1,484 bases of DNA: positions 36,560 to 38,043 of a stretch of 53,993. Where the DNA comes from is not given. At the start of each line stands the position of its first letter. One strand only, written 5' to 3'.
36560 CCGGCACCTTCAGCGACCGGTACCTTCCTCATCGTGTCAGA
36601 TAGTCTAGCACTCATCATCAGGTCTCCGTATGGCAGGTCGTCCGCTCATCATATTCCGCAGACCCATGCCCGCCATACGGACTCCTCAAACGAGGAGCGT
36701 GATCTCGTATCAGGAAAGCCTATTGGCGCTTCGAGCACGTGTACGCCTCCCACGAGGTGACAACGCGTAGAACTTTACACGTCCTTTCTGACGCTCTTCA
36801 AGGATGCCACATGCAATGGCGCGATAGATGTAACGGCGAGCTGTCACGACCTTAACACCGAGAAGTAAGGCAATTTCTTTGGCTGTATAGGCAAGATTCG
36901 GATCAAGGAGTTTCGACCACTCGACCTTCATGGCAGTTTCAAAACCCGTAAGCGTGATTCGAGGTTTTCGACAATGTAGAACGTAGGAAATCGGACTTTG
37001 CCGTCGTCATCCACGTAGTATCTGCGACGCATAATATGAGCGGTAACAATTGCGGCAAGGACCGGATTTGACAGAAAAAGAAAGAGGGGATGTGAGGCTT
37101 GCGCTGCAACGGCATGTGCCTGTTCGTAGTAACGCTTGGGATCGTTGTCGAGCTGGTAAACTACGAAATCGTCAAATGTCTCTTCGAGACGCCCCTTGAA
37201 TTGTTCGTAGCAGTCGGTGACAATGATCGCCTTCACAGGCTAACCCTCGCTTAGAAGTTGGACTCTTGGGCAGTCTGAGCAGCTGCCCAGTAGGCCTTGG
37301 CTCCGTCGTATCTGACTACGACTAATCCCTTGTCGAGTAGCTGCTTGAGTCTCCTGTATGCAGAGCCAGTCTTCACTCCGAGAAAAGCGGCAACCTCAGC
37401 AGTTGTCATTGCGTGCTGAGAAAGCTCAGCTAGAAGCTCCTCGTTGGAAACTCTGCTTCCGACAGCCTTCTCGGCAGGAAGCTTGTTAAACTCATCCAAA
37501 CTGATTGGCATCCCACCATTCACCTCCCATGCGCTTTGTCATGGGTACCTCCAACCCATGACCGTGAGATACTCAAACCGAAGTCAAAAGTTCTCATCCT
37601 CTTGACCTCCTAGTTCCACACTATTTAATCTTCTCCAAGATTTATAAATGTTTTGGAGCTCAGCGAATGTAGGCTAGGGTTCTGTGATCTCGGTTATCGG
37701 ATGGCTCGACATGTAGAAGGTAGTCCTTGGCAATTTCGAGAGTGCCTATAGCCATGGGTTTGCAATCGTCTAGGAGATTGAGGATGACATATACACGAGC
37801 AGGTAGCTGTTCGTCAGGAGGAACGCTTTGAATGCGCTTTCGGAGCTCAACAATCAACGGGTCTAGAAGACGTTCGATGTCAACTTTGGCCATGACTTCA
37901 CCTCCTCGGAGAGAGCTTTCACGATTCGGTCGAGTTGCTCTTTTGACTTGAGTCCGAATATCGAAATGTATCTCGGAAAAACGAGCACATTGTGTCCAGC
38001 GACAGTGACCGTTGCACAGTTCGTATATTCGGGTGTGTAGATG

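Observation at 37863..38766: Virus-encoded two-repeat TBP homologue followed by two small zinc-ribbon proteins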

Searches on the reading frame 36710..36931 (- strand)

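Call 57: search_protein_families(library=pfam, proteins=[window:36710-36931:-], max_evalue=0.05)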
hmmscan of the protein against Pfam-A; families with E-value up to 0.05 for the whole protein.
window:36710-36931:- (73 aa): 3 families
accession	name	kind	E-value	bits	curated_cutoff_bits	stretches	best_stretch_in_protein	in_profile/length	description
PF08281.18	Sigma70_r4_2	-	6.2e-05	23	25.7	1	15-39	27-51/54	Sigma-70, region 4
PF12728.13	HTH_17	-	0.0038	17.9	27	1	15-37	2-24/51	Helix-turn-helix domain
PF07848.18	PaaX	-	0.029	15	24.8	1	24-61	33-70/70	PaaX-like protein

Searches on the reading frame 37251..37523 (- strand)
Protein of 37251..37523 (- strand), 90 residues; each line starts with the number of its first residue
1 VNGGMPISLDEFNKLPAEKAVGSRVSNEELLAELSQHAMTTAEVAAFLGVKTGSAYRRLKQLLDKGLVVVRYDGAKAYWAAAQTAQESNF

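Call 69: search_protein_families(library=phrogs, proteins=[window:37251-37523:-], max_evalue=0.01)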
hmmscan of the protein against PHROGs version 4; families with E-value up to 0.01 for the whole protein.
window:37251-37523:- (90 aa): 6 families
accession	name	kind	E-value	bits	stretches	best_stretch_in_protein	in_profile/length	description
phrog_630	-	unknown function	0.00043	20.8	1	20-84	77-142/253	-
phrog_1123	-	unknown function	0.0018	19.1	1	31-71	37-79/112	-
phrog_18890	-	transcription regulation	0.0021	19.9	1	26-73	23-76/91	transcriptional regulator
phrog_3855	-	DNA, RNA and nucleotide metabolism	0.0028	19.1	1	23-68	64-109/115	HTH DNA binding protein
phrog_2440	-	transcription regulation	0.0034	18.3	1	34-82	40-89/126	transcriptional regulator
phrog_1687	-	transcription regulation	0.0046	17.9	1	39-86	81-128/162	MarR family transcrition regulator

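Call 82: find_related_loci(query=A7, collection=genome_contigs, flank=10000)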
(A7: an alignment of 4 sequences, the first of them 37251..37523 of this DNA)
Query A7 (90 aa) in genome_contigs; peptide patterns used: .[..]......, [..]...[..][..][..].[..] (x = any residue, [..] = any of these).
88 stretches matched a pattern; 1 encode a relative of the query (tblastn E <= 1e-3); 1 distinct loci.
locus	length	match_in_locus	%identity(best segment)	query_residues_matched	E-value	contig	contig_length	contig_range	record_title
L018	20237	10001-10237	36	5-83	5e-8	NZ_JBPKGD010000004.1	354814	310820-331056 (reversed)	Haloarchaeobius sp. HRN-SO-5 HRNSO5_ctg004, whole genome shotgun sequence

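Call 83: find_related_loci(query=A7, collection=viral_contigs, flank=10000)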
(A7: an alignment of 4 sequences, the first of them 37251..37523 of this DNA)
Query A7 (90 aa) in viral_contigs; peptide patterns used: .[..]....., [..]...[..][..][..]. (x = any residue, [..] = any of these).
157 stretches matched a pattern; 2 encode a relative of the query (tblastn E <= 1e-3); 2 distinct loci.
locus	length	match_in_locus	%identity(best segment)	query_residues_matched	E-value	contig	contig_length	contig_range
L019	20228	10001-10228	47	5-80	3e-18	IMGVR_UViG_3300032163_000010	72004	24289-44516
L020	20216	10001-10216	36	5-79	3e-7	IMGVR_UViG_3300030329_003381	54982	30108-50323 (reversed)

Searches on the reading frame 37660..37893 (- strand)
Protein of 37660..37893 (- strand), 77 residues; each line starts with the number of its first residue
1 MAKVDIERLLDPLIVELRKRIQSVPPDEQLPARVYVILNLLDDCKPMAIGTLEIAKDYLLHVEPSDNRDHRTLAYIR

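Call 3: search_protein_families(library=pfam, proteins=[window:37660-37893:-], max_evalue=1)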
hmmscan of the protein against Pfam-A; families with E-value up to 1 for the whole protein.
window:37660-37893:- (77 aa): 0 families

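Call 69: search_protein_families(library=phrogs, proteins=[window:37660-37893:-], max_evalue=0.01)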
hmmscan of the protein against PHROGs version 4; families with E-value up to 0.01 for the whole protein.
window:37660-37893:- (77 aa): 0 families

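Call 70: find_homologous_proteins(query=A5, max_evalue=0.01)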
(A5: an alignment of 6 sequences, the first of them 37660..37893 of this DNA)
Query A5 (6 sequences) (77 aa, profile of the alignment): 7 proteins with E <= 0.01 among 811 candidates.
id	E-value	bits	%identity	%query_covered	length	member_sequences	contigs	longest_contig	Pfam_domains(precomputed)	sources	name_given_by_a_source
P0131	1.6e-31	126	55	100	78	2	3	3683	-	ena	-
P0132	1.8e-31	126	100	100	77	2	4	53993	-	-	-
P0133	1.1e-29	120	48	100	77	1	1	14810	-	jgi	-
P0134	2.7e-29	119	53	100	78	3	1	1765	-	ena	-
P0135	2.7e-26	109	31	94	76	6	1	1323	-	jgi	jgi:hypothetical protein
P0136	6.8e-25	105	30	96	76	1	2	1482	-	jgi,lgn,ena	-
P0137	1.8e-24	103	31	94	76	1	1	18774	-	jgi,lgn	jgi:UDP-N-acetylglucosamine 2-epimerase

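Call 73: find_encoding_contigs(protein=P0137, flank=10000, max_places=2)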
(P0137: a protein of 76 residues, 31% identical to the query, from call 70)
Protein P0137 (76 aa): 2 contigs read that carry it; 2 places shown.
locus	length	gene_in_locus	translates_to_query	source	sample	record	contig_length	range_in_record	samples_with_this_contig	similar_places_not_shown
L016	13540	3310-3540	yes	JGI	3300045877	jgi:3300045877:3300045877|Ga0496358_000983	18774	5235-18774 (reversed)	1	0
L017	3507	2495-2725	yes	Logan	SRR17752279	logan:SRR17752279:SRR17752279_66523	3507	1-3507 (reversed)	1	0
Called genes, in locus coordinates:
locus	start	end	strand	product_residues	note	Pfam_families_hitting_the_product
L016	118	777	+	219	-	-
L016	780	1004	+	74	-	-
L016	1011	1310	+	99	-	-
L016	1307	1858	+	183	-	PF00075:RNase_H, PF13456:RVT_3 (weak)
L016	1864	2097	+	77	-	-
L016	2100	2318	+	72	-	-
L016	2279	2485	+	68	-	-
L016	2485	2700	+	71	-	-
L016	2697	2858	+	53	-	-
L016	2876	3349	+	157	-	PF00352:TBP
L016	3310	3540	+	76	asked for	-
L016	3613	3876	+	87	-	-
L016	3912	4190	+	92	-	-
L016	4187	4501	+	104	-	-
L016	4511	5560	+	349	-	-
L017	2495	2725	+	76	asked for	-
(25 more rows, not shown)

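Call 75: predict_structure(alignment_id=A6)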
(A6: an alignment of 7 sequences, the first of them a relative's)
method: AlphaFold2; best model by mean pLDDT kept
length: 77 residues; sequences in the alignment: 7
mean_pLDDT: 68.9   pTM: 0.41
mean pLDDT of the five models: 68.9, 68.7, 68.2, 63.0, 57.6
residues with pLDDT >= 90: 0; 70-90: 37; 50-70: 30; < 50: 10
segments of 3 or more residues with pLDDT < 50: 68-77
pLDDT, mean of each block of 10 residues (from residue 1): 69 84 84 76 64 69 53 45
secondary structure, 60 per line:
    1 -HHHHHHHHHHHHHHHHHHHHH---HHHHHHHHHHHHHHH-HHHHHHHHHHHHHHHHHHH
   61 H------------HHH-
elements in order: H2-22 H26-40 H42-61

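Call 80: fold_search(model_id=the predicted structure, library=pdb)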
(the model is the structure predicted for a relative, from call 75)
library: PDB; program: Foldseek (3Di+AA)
matches with E <= 10: 14; with E <= 0.001: 0
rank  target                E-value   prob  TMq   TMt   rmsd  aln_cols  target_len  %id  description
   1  2c0f_A                2.2e+00  0.14  0.35  0.17   6.6        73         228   22  Structure of Wind Y53F mutant (released 2006-08-29)
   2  9cfc_Q                3.4e+00  0.14  0.41  0.14  10.1        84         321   17  Cryo-EM structure of human kidney V-ATPase state 2 (released 2025-08-06)
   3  9dtf_D                3.4e+00  0.09  0.26  0.07  13.7        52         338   19  Crystal structure of the complex of M. tuberculosis PheRS with cognate precursor tRNA and fragment DDD01008876 (released 2025-06-04)
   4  2c0g_B                3.9e+00  0.11  0.40  0.19   6.3        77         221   23  Structure of PDI-related Chaperone, Wind mutant-Y53S (released 2006-08-29)
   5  9drs_D                4.4e+00  0.06  0.25  0.08  14.1        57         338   19  Crystal structure of M. tuberculosis PheRS-tRNA complex bound to inhibitor D-116 (released 2025-02-12)
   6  9dsx_D                5.0e+00  0.06  0.23  0.07  13.5        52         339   23  Crystal structure of the complex of M. tuberculosis PheRS with cognate precursor tRNA and fragment DDD00107555 (released 2025-06-04)
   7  6oz5_C                5.7e+00  0.06  0.32  0.10  16.6        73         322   18  Escherichia coli tRNA synthetase in complex with compound 3 (released 2020-11-18)
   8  2c0e_B                6.0e+00  0.08  0.40  0.19   6.0        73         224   23  Structure of PDI-related Chaperone, Wind with his-tag on C-terminus. (released 2006-08-29)
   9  9drv_D                6.0e+00  0.06  0.26  0.07  14.2        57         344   19  Crystal structure of M. tuberculosis PheRS-tRNA complex bound to inhibitor D-004 (released 2025-02-12)
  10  2c1y_A                7.3e+00  0.08  0.39  0.18   6.2        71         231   22  Structure of PDI-related Chaperone, Wind mutant-Y55K (released 2006-08-29)
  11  7k98_A                8.3e+00  0.05  0.26  0.07  15.3        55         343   20  Preaminoacylation complex of M. tuberculosis PheRS with cognate precursor tRNA and 5'-O-(N-phenylalanyl)sulfamoyl-aden (released 2021-05-12)
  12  5whm_D                8.8e+00  0.07  0.32  0.12   5.3        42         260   19  Crystal Structure of IclR Family Transcriptional Regulator from Brucella abortus (released 2017-08-23)
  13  5v8z_C                9.4e+00  0.06  0.37  0.31   6.1        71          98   10  Crystal structure of ERp29 D-domain in complex with the P-domain of calmegin (released 2017-06-21)
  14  9drt_D                9.4e+00  0.03  0.23  0.07  16.6        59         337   20  Crystal structure of the complex of M. tuberculosis PheRS with cognate precursor tRNA and fragment DDD00805735 (released 2025-06-04)
